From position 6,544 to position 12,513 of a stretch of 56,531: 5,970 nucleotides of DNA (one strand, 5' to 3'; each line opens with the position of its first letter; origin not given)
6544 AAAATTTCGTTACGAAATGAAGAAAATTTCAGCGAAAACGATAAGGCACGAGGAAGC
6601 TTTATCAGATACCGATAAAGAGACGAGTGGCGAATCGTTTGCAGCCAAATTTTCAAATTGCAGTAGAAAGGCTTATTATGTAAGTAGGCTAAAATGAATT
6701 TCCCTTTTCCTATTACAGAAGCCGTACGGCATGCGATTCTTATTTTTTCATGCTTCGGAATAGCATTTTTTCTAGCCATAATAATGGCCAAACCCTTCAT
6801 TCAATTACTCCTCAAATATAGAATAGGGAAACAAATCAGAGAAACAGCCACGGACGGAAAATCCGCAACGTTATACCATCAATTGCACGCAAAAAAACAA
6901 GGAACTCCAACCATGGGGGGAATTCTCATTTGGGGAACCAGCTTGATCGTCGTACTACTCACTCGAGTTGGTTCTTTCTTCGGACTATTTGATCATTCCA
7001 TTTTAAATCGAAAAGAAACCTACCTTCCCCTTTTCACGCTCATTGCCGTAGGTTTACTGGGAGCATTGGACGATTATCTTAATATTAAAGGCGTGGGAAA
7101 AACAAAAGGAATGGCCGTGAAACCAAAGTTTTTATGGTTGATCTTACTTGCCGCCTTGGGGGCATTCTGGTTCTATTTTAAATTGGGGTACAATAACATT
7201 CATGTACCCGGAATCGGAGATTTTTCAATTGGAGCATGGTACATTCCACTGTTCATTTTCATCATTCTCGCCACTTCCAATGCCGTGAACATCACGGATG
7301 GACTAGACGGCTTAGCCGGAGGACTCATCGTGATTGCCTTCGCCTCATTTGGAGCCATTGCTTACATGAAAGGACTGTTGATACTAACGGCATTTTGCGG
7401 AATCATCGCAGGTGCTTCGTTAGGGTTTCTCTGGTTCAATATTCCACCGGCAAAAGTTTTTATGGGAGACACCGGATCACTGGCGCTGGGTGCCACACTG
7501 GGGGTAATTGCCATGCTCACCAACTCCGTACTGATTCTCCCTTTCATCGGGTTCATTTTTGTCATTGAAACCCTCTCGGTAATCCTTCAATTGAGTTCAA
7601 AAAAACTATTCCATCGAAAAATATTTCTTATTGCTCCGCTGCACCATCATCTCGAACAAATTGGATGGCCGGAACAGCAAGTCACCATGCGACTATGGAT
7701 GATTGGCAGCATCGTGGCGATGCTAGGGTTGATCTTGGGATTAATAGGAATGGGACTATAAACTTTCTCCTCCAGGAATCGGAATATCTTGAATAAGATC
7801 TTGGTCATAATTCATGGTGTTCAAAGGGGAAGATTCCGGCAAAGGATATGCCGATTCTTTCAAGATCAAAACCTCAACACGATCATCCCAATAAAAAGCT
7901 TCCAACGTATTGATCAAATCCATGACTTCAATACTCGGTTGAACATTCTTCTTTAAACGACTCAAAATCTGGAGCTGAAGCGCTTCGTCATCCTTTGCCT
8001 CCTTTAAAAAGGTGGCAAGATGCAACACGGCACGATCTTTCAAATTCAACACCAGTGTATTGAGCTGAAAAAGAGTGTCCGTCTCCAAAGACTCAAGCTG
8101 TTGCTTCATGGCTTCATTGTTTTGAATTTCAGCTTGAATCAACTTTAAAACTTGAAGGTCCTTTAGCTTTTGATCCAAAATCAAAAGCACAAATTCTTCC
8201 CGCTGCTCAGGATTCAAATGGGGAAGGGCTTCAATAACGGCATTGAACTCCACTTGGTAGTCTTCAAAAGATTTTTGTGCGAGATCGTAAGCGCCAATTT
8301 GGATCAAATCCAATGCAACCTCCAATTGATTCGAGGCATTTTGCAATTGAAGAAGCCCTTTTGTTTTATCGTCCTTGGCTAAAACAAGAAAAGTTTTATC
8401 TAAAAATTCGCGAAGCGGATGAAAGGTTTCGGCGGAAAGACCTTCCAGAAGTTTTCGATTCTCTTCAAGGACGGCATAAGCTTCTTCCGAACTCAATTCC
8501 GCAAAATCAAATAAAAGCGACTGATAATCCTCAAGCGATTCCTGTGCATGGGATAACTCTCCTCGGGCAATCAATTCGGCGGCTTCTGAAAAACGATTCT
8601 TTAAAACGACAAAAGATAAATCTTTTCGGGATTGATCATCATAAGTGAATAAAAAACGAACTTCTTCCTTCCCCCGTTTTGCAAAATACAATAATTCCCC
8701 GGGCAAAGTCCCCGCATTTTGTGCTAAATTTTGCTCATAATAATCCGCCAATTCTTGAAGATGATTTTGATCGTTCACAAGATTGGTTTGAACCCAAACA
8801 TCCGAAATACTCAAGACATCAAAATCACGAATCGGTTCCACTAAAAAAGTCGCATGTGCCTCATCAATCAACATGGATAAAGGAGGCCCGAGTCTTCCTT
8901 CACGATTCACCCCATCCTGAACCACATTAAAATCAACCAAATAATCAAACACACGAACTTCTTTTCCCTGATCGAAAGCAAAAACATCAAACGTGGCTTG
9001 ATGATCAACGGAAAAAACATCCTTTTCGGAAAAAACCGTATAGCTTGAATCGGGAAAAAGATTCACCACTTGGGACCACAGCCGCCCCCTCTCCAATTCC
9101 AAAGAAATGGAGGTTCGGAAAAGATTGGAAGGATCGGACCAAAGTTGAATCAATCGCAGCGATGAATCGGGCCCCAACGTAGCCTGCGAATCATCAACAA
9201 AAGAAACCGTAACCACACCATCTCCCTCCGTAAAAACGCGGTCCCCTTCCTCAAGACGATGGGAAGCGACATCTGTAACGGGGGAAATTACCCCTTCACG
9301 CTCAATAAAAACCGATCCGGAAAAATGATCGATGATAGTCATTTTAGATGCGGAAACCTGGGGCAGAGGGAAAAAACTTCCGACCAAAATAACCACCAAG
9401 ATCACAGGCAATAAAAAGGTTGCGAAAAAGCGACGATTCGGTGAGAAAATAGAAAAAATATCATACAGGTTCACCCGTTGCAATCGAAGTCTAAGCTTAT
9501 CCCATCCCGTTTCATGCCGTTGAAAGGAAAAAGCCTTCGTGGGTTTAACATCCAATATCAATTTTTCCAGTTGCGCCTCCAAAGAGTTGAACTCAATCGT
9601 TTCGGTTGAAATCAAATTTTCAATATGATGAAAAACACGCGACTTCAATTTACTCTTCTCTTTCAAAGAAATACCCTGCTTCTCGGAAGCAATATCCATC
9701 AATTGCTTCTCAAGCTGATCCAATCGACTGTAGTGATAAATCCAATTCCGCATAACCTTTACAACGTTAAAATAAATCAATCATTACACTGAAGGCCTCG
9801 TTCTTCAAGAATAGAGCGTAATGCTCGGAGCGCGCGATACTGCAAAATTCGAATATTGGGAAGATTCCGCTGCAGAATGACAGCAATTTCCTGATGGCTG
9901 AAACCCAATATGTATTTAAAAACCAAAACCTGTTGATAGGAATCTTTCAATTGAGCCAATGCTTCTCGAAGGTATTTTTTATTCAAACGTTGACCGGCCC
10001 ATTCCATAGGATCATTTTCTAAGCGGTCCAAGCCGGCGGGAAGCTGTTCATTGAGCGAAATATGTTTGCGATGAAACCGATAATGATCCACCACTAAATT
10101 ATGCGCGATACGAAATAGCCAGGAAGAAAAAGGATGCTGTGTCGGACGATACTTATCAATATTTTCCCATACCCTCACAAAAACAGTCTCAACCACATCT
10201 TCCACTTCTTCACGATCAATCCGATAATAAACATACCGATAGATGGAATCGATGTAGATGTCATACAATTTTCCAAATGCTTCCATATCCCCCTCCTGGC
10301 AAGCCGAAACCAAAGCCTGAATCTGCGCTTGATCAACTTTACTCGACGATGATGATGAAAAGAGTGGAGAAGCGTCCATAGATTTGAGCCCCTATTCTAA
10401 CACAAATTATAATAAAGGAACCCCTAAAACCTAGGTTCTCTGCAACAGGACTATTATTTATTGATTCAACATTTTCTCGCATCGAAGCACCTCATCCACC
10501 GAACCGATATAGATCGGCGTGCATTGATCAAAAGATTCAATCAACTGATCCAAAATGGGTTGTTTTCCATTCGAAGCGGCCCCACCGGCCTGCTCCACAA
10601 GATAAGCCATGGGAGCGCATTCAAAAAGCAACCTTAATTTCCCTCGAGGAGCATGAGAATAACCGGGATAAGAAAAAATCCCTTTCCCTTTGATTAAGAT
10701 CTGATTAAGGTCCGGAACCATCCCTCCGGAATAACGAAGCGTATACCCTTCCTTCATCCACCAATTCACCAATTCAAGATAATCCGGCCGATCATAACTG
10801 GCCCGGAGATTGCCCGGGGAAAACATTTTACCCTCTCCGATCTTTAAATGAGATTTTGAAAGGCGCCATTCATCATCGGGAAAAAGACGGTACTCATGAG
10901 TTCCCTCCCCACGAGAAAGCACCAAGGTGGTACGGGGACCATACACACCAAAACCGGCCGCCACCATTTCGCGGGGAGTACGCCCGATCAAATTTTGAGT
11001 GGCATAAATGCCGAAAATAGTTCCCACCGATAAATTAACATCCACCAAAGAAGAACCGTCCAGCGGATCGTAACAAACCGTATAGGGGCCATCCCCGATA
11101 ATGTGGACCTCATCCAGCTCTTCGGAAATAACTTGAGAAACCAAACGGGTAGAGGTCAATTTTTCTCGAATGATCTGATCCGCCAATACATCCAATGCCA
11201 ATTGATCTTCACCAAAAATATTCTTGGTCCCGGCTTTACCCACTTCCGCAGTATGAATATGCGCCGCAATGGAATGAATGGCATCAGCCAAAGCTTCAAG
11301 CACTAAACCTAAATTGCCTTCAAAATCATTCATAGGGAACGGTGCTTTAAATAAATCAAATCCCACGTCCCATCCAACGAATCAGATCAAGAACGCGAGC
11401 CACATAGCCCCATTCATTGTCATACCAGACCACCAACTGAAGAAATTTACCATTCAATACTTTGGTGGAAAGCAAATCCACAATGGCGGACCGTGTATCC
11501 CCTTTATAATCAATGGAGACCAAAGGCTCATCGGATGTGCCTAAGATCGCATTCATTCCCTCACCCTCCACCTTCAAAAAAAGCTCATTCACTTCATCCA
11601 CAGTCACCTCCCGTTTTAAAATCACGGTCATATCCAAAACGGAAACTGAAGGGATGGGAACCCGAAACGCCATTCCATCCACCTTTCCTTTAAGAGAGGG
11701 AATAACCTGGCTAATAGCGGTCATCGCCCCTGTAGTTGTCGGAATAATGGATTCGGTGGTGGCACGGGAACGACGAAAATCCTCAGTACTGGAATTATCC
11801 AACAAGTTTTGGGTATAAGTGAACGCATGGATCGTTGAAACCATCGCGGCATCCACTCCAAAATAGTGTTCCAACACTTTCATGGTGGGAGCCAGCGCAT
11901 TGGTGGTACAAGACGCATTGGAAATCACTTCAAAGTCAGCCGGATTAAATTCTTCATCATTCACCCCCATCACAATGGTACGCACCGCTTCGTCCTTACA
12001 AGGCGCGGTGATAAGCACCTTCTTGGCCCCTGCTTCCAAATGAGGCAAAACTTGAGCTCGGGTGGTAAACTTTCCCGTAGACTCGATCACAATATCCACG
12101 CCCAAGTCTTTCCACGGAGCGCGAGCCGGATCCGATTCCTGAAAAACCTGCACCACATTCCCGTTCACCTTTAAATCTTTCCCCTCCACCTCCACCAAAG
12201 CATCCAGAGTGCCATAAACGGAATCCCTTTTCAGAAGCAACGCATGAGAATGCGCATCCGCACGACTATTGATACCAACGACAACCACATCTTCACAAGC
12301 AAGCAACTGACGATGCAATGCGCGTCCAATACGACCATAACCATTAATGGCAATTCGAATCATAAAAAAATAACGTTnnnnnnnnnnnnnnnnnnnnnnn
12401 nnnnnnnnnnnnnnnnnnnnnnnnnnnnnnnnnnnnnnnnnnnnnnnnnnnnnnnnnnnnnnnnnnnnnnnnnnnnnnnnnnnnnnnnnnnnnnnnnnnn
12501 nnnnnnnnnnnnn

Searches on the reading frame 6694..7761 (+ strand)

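Call 67: search_protein_families(library=pfam, proteins=[window:6694-7761:+], max_evalue=0.00001)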
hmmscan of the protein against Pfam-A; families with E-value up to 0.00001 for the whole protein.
window:6694-7761:+ (355 aa): 2 families
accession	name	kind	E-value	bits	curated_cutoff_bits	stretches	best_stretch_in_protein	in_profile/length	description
PF00953.26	Glycos_transf_4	-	7.9e-35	120.6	27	1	113-275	5-158/160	Glycosyl transferase family 4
PF10555.14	MraY_sig1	-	9.5e-06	25.3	20.1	0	68-79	1-12/13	Phospho-N-acetylmuramoyl-pentapeptide-transferase signature 1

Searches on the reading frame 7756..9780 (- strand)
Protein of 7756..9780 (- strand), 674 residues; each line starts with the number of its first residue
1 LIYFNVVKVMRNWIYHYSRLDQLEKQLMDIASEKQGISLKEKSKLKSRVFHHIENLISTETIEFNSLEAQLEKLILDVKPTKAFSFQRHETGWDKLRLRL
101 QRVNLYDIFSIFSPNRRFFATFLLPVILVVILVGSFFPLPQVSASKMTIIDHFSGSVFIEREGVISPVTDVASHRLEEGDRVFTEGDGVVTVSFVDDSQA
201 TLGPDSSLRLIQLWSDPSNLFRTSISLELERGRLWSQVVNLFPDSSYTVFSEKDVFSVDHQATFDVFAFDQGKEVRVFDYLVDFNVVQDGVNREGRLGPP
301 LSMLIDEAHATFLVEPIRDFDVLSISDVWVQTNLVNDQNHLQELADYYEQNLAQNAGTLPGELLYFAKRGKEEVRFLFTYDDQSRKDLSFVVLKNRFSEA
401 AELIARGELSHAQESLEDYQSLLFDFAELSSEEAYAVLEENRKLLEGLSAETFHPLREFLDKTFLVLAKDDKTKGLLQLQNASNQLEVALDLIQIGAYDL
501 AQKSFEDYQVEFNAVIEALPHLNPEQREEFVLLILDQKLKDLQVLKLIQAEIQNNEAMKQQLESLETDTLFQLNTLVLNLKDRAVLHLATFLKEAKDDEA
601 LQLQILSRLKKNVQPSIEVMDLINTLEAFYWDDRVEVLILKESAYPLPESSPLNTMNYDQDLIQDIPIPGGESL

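Call 67: search_protein_families(library=pfam, proteins=[window:7756-9780:-], max_evalue=0.00001)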
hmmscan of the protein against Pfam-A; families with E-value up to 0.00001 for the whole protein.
window:7756-9780:- (674 aa): 1 family
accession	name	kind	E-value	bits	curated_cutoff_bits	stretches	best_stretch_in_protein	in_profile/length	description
PF18915.5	DUF5667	-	7.5e-21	74.9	27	2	357-436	1-77/99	Domain of unknown function (DUF5667)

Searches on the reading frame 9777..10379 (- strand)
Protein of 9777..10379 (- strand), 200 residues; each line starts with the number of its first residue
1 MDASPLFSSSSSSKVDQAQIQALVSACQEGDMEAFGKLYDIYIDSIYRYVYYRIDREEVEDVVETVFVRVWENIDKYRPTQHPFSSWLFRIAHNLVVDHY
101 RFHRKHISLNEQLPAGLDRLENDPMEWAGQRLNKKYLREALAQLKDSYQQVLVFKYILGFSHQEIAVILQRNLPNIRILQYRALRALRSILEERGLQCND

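Call 67: search_protein_families(library=pfam, proteins=[window:9777-10379:-], max_evalue=0.00001)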
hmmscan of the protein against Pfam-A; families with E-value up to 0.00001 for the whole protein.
window:9777-10379:- (200 aa): 2 families
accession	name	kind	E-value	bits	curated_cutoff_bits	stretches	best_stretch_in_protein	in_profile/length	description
PF04542.20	Sigma70_r2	-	2e-16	60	24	1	38-104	1-69/71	Sigma-70 region 2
PF08281.18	Sigma70_r4_2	-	1.2e-10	41.3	25.7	1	136-187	3-54/54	Sigma-70, region 4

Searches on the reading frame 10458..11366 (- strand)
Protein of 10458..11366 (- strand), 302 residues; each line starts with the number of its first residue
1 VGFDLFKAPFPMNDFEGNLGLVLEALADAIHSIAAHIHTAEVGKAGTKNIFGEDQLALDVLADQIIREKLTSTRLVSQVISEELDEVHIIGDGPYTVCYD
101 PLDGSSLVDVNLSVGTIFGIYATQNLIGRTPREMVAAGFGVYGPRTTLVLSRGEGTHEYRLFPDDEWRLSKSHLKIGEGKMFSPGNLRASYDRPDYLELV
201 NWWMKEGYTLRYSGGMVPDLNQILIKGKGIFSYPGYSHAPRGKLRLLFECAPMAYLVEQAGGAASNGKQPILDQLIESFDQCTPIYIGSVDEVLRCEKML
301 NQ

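Call 67: search_protein_families(library=pfam, proteins=[window:10458-11366:-], max_evalue=0.00001)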
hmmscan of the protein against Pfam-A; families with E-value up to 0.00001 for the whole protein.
window:10458-11366:- (302 aa): 2 families
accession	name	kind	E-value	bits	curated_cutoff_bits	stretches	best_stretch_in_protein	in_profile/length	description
PF00316.25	FBPase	-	2.4e-41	141.9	34.8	1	15-164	17-182/191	Fructose-1-6-bisphosphatase, N-terminal domain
PF18913.5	FBPase_C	-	1.7e-40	138.2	27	1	178-300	4-126/127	Fructose-1-6-bisphosphatase, C-terminal domain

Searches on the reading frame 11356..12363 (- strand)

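Call 68: search_protein_families(library=pfam, proteins=[window:11356-12363:-], max_evalue=0.00001)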
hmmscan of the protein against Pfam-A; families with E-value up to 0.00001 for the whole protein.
window:11356-12363:- (335 aa): 2 families
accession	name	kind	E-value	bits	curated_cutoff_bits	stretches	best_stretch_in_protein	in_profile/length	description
PF02800.25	Gp_dh_C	-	7.2e-52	175.6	24.4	1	157-314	1-158/158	Glyceraldehyde 3-phosphate dehydrogenase, C-terminal domain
PF00044.30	Gp_dh_N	-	8.3e-33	113.1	31.7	1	2-101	1-100/101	Glyceraldehyde 3-phosphate dehydrogenase, NAD binding domain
